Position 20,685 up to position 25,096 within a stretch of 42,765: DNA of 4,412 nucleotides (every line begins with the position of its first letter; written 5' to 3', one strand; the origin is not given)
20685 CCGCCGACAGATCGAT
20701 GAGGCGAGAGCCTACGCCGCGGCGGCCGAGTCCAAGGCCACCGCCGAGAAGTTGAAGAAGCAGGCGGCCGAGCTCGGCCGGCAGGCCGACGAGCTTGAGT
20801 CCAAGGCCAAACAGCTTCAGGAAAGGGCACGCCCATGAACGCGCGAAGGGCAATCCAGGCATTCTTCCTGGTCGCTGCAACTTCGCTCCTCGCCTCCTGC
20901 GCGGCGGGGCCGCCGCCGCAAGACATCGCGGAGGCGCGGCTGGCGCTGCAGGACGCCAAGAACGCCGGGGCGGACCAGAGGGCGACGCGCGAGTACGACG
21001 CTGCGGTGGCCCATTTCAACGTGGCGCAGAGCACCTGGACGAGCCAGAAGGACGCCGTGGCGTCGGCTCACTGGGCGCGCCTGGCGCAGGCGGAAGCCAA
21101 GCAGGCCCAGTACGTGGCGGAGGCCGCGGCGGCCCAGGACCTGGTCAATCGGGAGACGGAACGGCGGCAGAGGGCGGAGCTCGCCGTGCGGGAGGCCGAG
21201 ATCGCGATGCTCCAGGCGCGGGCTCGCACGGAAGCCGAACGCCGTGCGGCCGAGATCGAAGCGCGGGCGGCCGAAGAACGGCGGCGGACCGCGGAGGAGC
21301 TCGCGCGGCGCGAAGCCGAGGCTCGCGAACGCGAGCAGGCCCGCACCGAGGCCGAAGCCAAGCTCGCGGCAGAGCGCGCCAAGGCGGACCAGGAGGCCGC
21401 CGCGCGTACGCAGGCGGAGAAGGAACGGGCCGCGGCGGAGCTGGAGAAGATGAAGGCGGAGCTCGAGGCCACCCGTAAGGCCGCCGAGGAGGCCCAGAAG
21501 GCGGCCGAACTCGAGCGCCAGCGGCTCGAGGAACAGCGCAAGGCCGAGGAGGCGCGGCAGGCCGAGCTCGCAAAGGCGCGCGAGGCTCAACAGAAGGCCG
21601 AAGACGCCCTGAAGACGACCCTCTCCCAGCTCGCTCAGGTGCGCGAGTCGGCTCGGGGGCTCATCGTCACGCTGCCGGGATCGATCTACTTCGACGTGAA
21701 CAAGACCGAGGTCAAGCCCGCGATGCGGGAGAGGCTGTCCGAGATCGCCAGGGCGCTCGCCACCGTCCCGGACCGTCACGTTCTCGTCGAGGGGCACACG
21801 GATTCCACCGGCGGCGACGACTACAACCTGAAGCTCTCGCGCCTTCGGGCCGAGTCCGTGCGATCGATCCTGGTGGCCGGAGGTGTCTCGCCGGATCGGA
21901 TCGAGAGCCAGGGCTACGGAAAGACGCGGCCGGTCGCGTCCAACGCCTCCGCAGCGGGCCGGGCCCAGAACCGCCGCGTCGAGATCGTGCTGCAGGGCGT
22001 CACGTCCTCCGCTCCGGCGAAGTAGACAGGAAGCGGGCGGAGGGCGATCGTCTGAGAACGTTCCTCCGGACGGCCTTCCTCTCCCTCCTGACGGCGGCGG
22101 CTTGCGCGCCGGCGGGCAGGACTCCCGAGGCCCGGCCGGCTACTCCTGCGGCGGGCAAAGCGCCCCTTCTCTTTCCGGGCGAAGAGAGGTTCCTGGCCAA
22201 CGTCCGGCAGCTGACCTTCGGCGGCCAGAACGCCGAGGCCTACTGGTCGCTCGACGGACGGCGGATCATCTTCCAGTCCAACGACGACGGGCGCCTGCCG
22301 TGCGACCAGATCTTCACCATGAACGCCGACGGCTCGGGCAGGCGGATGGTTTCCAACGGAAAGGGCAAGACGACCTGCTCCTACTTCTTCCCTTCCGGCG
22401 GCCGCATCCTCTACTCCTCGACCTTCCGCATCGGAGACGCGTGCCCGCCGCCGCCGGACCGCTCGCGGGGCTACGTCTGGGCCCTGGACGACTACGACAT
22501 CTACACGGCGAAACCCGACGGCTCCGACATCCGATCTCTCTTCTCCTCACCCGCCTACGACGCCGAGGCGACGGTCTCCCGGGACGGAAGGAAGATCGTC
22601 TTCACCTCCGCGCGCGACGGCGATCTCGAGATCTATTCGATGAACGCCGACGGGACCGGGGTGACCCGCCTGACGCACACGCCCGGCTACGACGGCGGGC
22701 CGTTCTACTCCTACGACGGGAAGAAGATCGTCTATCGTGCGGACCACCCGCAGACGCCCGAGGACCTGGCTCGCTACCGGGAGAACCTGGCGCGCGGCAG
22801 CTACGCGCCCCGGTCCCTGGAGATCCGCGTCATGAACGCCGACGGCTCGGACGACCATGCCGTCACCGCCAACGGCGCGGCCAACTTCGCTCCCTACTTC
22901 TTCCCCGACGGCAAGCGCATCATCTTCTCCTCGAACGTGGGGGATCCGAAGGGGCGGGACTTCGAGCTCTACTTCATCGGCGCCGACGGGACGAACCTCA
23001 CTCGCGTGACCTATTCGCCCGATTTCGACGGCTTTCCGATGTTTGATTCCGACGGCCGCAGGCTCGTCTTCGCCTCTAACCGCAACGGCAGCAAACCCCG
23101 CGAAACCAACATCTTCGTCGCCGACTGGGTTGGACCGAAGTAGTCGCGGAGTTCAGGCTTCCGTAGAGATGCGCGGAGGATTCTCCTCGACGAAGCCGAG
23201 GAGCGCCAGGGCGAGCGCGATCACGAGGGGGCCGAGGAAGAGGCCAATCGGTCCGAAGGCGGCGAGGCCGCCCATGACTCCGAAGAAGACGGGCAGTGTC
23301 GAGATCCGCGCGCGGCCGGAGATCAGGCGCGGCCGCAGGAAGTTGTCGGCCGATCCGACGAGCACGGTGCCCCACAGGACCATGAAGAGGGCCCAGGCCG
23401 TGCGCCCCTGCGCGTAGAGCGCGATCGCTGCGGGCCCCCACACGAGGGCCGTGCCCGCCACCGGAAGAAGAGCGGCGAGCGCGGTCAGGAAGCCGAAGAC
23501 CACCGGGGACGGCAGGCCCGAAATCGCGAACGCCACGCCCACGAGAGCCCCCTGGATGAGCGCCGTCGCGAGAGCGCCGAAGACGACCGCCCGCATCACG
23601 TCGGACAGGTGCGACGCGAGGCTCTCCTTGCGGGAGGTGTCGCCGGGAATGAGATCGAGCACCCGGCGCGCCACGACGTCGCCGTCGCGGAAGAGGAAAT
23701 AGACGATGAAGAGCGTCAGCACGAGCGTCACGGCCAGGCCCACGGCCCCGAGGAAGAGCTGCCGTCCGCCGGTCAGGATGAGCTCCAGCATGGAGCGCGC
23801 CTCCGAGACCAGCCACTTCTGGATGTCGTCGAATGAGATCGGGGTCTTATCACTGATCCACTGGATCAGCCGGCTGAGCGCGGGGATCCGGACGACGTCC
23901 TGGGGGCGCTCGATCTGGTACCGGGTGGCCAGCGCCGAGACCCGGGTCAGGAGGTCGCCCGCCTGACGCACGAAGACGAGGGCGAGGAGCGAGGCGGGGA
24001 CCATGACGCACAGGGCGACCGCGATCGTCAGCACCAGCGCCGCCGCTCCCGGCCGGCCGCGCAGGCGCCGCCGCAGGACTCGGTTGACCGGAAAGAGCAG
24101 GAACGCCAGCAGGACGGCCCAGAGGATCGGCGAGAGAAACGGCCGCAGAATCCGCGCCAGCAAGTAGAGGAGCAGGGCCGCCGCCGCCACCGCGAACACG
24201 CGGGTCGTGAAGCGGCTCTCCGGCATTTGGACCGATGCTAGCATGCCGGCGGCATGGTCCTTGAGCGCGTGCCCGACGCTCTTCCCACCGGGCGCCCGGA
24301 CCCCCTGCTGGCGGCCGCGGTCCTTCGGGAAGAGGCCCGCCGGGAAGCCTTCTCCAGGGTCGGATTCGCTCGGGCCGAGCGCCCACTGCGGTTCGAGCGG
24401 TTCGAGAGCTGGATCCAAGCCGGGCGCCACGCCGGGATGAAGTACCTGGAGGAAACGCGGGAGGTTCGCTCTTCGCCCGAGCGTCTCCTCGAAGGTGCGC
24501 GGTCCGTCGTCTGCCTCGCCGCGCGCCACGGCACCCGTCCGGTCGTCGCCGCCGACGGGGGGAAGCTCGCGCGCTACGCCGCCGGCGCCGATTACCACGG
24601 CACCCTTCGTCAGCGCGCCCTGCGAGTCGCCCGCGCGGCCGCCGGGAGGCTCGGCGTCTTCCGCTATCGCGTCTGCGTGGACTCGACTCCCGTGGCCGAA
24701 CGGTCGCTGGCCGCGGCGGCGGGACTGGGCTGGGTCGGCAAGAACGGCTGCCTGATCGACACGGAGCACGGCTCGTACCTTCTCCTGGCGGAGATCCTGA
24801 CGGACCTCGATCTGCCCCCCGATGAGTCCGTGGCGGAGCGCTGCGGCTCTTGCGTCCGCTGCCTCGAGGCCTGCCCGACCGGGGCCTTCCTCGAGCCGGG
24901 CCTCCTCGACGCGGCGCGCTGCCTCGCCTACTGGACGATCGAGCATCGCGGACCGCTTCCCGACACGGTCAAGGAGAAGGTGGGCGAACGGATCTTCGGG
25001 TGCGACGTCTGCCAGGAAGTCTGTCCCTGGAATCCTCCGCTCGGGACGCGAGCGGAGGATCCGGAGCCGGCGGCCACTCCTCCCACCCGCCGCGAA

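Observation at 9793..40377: A class of intergenic micro-repeat hairpins: tandem 7/8-mers plus their inverted tandem complement, always abutting a stop codon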

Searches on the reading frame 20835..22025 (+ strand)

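Call 34: search_protein_families(library=pfam, proteins=[window:20835-22025:+], max_evalue=0.00001)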
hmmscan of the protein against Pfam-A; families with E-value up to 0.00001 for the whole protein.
window:20835-22025:+ (396 aa): 1 family
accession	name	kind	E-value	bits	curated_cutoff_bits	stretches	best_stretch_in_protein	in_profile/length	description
PF00691.25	OmpA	-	2.1e-24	86.2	27.2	1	285-380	1-98/98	OmpA family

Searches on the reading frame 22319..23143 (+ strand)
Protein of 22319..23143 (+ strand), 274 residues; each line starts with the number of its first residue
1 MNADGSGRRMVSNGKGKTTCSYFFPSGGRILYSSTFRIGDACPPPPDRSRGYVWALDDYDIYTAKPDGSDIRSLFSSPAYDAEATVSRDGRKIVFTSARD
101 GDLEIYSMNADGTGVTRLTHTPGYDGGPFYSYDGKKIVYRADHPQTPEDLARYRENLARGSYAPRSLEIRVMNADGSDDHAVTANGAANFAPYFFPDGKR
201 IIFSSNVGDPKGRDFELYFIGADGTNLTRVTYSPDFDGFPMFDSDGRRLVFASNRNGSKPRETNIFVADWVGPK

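Call 86: search_protein_families(library=pfam, proteins=[window:22319-23143:+], max_evalue=0.001)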
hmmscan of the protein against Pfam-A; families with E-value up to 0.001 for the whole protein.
window:22319-23143:+ (274 aa): 1 family
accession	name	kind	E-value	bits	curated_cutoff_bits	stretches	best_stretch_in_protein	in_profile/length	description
PF07676.18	PD40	-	7e-35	118.7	20.9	4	227-267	1-38/38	WD40-like Beta Propeller Repeat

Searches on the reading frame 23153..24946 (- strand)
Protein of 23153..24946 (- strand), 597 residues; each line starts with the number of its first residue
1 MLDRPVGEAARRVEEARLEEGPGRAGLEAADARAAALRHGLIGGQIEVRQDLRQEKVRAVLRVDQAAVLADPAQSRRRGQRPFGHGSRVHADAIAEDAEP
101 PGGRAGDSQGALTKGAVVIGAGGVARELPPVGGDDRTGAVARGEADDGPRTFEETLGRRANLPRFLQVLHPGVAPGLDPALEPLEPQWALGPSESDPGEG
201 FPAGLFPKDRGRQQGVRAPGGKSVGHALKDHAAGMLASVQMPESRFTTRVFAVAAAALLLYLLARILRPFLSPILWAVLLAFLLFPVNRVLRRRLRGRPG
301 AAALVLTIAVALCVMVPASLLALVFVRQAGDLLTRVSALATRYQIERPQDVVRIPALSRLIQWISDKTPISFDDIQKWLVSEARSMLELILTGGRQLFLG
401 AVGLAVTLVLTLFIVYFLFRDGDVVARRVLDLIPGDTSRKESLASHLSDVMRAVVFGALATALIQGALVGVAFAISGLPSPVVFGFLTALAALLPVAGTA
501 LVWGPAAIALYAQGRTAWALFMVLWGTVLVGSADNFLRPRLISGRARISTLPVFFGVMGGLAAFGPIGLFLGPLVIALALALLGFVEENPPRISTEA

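Call 34: search_protein_families(library=pfam, proteins=[window:23153-24946:-], max_evalue=0.00001)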
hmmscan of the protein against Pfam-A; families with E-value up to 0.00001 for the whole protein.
window:23153-24946:- (597 aa): 1 family
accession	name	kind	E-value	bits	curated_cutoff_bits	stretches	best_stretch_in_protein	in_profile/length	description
PF01594.21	AI-2E_transport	-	8.7e-46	157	34.3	1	252-584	3-324/327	AI-2E family transporter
